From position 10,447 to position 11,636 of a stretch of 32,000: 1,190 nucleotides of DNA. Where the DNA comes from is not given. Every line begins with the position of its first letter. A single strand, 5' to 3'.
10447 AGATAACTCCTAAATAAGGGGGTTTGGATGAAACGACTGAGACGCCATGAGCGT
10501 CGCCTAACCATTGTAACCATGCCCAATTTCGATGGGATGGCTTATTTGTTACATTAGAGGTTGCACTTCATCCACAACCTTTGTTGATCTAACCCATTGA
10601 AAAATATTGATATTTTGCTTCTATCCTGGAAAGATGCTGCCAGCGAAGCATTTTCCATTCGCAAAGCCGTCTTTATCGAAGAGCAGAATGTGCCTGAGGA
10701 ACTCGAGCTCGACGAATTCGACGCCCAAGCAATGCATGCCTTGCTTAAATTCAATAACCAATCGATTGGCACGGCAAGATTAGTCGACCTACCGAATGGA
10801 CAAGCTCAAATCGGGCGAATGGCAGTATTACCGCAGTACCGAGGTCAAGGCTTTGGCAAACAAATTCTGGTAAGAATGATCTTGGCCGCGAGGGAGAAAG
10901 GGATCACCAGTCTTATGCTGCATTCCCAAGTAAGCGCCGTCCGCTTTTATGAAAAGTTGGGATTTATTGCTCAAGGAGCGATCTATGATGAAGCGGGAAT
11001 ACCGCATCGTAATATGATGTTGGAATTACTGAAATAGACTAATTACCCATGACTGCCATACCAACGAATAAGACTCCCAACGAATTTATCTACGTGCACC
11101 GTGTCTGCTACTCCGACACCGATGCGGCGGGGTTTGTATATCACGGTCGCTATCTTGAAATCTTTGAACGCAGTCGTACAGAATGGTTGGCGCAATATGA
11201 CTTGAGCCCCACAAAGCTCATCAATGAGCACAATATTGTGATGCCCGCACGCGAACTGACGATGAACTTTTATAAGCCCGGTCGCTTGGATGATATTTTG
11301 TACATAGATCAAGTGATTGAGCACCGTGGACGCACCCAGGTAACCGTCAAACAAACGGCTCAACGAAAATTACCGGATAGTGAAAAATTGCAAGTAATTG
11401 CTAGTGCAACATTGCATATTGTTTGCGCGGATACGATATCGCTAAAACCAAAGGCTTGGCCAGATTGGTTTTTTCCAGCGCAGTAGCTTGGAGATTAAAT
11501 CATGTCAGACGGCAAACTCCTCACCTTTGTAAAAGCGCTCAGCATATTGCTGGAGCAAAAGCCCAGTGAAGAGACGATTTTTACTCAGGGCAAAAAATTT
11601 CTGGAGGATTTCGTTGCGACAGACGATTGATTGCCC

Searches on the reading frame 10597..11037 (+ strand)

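Call 35: search_protein_families(library=pfam, proteins=[window:10597-11037:+], max_evalue=0.001)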
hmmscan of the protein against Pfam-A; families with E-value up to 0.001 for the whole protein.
window:10597-11037:+ (146 aa): 6 families
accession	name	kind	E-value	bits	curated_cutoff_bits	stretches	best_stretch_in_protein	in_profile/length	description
PF13673.13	Acetyltransf_10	-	2.4e-17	63.6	23.6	1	25-144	12-128/128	Acetyltransferase (GNAT) domain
PF00583.31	Acetyltransf_1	-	3.6e-16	59.9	20.7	1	24-123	10-116/116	Acetyltransferase (GNAT) family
PF13508.13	Acetyltransf_7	-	2e-15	57.4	27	1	51-124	9-83/84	Acetyltransferase (GNAT) domain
PF08445.16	FR47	-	2.4e-07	31.1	22.1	1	70-125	22-79/86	FR47-like protein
PF13527.13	Acetyltransf_9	-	7.1e-06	26.5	25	1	70-123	73-124/127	Acetyltransferase (GNAT) domain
PF13444.12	Acetyltransf_5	-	1.3e-05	26.3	22.4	0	22-64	2-51/102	Acetyltransferase (GNAT) domain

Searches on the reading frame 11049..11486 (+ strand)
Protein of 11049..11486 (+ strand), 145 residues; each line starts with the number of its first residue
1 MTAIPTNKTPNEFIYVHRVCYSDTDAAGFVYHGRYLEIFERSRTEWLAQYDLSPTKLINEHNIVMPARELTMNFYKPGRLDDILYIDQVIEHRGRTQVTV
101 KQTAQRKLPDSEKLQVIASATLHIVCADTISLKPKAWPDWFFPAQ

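Call 35: search_protein_families(library=pfam, proteins=[window:11049-11486:+], max_evalue=0.001)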
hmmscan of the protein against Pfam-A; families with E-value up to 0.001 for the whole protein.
window:11049-11486:+ (145 aa): 2 families
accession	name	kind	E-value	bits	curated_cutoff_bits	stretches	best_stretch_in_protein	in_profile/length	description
PF03061.28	4HBT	-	5e-12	46.4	20.6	1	28-104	2-70/79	Thioesterase superfamily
PF13279.12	4HBT_2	-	2.8e-10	41.1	25.5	1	22-141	4-118/122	Thioesterase-like superfamily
